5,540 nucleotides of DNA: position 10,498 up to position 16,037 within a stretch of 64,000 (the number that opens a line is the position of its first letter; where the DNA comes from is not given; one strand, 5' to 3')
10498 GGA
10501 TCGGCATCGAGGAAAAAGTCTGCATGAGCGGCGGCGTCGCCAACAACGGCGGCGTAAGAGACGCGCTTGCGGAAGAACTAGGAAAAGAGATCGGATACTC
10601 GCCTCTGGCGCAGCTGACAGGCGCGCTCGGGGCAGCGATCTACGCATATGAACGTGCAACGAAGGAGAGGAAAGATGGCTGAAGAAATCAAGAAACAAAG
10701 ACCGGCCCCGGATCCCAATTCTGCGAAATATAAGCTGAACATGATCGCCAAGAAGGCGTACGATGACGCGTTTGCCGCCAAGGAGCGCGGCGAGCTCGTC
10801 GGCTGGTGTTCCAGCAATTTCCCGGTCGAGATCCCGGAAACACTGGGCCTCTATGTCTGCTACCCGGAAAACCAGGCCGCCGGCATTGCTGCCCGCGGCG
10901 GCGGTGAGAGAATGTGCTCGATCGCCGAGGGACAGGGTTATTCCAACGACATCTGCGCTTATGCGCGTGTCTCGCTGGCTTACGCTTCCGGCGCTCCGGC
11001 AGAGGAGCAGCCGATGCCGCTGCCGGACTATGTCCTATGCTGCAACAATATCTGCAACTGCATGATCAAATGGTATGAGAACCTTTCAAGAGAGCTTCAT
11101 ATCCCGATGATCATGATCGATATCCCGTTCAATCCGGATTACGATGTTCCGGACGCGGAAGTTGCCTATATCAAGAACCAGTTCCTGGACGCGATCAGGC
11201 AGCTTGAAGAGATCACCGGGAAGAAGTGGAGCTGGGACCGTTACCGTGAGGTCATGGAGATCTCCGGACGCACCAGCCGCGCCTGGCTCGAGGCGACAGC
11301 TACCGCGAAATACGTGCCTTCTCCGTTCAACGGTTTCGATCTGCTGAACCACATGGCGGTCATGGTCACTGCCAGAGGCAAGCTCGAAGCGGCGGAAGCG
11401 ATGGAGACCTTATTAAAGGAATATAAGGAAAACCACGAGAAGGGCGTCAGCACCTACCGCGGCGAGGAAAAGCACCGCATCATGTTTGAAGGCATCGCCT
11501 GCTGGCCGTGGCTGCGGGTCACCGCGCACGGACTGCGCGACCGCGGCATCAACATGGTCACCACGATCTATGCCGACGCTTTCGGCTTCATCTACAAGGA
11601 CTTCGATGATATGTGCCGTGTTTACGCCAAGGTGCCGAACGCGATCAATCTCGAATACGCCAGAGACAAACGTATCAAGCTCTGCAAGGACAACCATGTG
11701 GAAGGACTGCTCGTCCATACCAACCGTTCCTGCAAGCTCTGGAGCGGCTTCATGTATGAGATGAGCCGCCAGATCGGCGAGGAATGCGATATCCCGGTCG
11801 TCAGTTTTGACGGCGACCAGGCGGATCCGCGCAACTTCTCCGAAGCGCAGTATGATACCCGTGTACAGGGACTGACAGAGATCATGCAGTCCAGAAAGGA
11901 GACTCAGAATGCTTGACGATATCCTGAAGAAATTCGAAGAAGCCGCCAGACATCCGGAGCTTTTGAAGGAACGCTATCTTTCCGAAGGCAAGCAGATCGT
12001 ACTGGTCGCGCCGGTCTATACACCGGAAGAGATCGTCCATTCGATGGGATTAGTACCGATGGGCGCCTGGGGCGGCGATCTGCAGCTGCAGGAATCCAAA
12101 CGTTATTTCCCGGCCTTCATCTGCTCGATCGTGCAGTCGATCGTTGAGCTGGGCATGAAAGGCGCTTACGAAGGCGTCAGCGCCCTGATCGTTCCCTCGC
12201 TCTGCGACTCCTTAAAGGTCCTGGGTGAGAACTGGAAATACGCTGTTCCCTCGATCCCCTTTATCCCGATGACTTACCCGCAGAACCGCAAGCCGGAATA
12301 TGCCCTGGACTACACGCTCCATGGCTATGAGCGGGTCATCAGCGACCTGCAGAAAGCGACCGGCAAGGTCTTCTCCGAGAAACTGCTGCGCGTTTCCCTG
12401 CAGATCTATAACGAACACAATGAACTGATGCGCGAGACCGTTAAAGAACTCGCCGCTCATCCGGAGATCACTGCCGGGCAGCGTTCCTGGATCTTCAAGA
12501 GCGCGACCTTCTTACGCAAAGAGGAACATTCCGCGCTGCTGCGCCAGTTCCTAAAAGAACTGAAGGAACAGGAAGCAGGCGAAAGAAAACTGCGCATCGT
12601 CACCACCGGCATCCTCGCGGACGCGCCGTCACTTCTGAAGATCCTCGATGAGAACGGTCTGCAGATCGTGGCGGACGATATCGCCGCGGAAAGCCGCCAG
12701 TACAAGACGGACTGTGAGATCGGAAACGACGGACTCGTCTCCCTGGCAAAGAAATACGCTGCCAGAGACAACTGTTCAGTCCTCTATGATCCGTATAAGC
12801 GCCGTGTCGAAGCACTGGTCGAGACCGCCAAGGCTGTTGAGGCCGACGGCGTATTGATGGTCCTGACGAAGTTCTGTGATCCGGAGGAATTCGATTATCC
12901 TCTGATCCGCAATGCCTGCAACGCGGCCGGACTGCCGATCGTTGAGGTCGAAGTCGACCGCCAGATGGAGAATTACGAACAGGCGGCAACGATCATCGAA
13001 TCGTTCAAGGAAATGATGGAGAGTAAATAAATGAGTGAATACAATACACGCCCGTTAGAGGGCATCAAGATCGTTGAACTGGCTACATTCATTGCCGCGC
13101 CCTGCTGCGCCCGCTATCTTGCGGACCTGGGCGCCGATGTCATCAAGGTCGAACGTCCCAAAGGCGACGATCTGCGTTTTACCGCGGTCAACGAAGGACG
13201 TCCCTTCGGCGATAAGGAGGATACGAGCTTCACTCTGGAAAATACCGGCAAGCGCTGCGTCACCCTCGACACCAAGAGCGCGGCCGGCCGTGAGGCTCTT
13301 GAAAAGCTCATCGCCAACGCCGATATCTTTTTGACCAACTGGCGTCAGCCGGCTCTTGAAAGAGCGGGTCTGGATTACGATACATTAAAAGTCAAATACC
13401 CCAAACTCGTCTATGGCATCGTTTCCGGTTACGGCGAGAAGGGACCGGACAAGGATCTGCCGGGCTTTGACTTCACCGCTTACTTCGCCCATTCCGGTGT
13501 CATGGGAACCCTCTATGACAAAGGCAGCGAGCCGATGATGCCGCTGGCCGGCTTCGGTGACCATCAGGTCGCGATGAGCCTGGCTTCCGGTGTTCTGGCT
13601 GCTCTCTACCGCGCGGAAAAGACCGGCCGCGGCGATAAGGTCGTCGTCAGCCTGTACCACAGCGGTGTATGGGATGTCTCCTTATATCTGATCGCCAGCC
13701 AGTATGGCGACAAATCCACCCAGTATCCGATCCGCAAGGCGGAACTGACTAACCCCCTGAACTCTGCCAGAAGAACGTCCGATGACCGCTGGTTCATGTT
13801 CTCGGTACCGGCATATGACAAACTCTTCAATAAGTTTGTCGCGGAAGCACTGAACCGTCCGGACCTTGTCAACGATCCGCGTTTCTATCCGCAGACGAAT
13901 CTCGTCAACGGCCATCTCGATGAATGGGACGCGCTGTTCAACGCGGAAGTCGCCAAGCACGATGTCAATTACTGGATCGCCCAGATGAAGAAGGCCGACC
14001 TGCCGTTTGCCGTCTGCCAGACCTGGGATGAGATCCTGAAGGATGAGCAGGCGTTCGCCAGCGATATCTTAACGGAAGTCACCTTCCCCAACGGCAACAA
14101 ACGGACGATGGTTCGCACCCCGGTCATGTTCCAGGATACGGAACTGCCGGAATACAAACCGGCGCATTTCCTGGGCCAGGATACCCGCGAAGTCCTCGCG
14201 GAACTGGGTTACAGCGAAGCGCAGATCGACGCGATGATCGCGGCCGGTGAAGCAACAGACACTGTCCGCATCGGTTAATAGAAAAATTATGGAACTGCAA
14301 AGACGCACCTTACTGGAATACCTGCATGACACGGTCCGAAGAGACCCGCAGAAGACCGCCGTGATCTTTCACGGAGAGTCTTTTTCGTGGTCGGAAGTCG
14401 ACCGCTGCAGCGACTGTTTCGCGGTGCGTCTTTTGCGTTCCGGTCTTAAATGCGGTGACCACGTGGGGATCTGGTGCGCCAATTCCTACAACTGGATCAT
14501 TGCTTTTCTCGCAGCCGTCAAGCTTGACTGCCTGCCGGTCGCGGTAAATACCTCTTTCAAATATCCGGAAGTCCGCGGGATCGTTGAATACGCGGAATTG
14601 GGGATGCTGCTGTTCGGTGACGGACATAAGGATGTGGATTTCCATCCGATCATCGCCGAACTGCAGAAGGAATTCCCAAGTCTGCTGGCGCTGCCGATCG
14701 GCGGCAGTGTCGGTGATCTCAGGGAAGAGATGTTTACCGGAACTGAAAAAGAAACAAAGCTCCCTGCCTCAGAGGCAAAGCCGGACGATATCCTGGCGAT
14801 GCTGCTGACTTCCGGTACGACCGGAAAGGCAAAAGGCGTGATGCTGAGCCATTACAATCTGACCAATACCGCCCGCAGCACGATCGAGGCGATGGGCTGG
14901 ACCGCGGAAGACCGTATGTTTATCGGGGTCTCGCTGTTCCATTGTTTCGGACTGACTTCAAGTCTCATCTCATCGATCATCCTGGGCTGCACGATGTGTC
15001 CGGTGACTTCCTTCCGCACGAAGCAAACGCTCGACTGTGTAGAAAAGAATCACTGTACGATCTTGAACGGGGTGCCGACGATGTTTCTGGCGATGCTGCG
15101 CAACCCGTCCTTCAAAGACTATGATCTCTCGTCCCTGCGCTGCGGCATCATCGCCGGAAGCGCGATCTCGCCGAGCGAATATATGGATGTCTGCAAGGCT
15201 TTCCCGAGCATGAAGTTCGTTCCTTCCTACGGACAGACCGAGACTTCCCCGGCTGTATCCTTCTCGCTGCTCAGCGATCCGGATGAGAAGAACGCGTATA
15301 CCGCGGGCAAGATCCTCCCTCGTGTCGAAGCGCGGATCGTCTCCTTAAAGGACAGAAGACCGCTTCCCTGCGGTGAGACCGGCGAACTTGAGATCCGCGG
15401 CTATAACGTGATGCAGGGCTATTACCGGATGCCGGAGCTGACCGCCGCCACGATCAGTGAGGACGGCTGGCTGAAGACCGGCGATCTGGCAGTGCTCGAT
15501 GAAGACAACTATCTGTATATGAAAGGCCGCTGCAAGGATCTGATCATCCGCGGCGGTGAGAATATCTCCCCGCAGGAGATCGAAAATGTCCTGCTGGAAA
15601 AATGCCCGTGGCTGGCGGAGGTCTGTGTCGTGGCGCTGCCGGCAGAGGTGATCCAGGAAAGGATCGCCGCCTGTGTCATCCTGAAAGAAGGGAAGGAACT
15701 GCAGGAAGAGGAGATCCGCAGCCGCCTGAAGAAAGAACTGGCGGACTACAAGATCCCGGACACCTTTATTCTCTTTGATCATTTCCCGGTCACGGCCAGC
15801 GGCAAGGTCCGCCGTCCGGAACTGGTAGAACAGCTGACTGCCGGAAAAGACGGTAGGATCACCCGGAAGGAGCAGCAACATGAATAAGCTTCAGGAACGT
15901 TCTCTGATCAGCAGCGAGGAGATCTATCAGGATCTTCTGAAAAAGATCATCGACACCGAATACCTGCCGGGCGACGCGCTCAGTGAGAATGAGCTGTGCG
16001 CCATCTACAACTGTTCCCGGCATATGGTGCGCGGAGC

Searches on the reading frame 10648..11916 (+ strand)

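Call 87: search_protein_families(library=ncbifam, proteins=[window:10648-11916:+], max_evalue=1e-10)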
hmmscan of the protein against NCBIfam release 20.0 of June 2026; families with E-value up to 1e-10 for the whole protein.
window:10648-11916:+ (422 aa): 4 families
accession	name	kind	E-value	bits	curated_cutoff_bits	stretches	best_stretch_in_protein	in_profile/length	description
NF052455.1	HyiscapDhHadB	equivalog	1.8e-147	491.2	750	1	25-417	3-398/398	(R)-2-hydroxyisocaproyl-CoA dehydratase subunit alpha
TIGR03191.1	benz_CoA_bzdO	equivalog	3.7e-32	112.1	448.6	1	34-322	16-305/430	benzoyl-CoA reductase, bzd-type, subunit O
TIGR02260.1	benz_CoA_red_B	equivalog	8.1e-31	107.1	486.55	1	30-407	12-407/413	benzoyl-CoA reductase subunit B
NF040772.1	double_cubane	equivalog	1.8e-11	43.7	350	0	130-283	89-236/372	double-cubane-cluster-containing anaerobic reductase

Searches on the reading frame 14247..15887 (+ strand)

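Call 87: search_protein_families(library=ncbifam, proteins=[window:14247-15887:+], max_evalue=1e-10)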
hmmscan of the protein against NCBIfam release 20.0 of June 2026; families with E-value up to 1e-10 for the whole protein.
window:14247-15887:+ (546 aa): 104 families (the best 25 are shown)
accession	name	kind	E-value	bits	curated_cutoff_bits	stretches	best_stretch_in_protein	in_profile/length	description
NF009233.0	PRK12583.1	subfamily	2.3e-129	432.3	832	2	176-528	197-548/558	fatty acid CoA ligase family protein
NF004837.0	PRK06187.1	subfamily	1.6e-113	379.8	476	1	17-535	5-527/531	long-chain-fatty-acid--CoA ligase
NF005801.1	PRK07656.1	equivalog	4.4e-95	319.2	657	1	22-526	3-499/500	FadD3 family acyl-CoA ligase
NF006182.0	PRK08316.1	subfamily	4.8e-95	319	663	1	13-530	4-517/523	fatty acyl-CoA synthetase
NF005702.0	PRK07514.1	subfamily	1.7e-87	293.9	558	1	21-529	4-499/506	malonyl-CoA synthase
NF004114.0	PRK05605.1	equivalog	2.3e-86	290.4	766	1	170-532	211-571/575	long-chain-fatty-acid--CoA ligase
NF004758.0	PRK06087.1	equivalog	1.3e-85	287.8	736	1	20-531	24-536/548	medium-chain fatty-acid--CoA ligase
NF052269.1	Staph_lig_FadD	equivalog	1.9e-78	264.1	650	1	25-530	5-493/499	long-chain-fatty-acid--CoA ligase FadD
NF002966.0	PRK03640.1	equivalog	7.7e-77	258.9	556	1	23-529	5-479/483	o-succinylbenzoate--CoA ligase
NF006181.0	PRK08314.1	subfamily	1e-76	258.4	705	1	167-530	191-554/563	long-chain-fatty-acid--CoA ligase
NF005220.0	PRK06710.1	equivalog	1.7e-73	247.6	1116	1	176-529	201-552/563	long-chain-fatty-acid--CoA ligase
NF005307.0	PRK06839.1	equivalog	2.3e-73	247.5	748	1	32-531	14-494/496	o-succinylbenzoate--CoA ligase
NF052580.1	Str24CoAsynCasG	equivalog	3.5e-72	243.5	750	1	13-525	34-545/548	steroid-24-oyl-CoA synthetase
NF004511.1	PRK05852.1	equivalog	1.2e-70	238.5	650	1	24-528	3-502/505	FadD7 family fatty acid--CoA ligase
NF004797.0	PRK06145.1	equivalog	7e-69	232.5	850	1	30-526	12-491/499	acyl-CoA synthetase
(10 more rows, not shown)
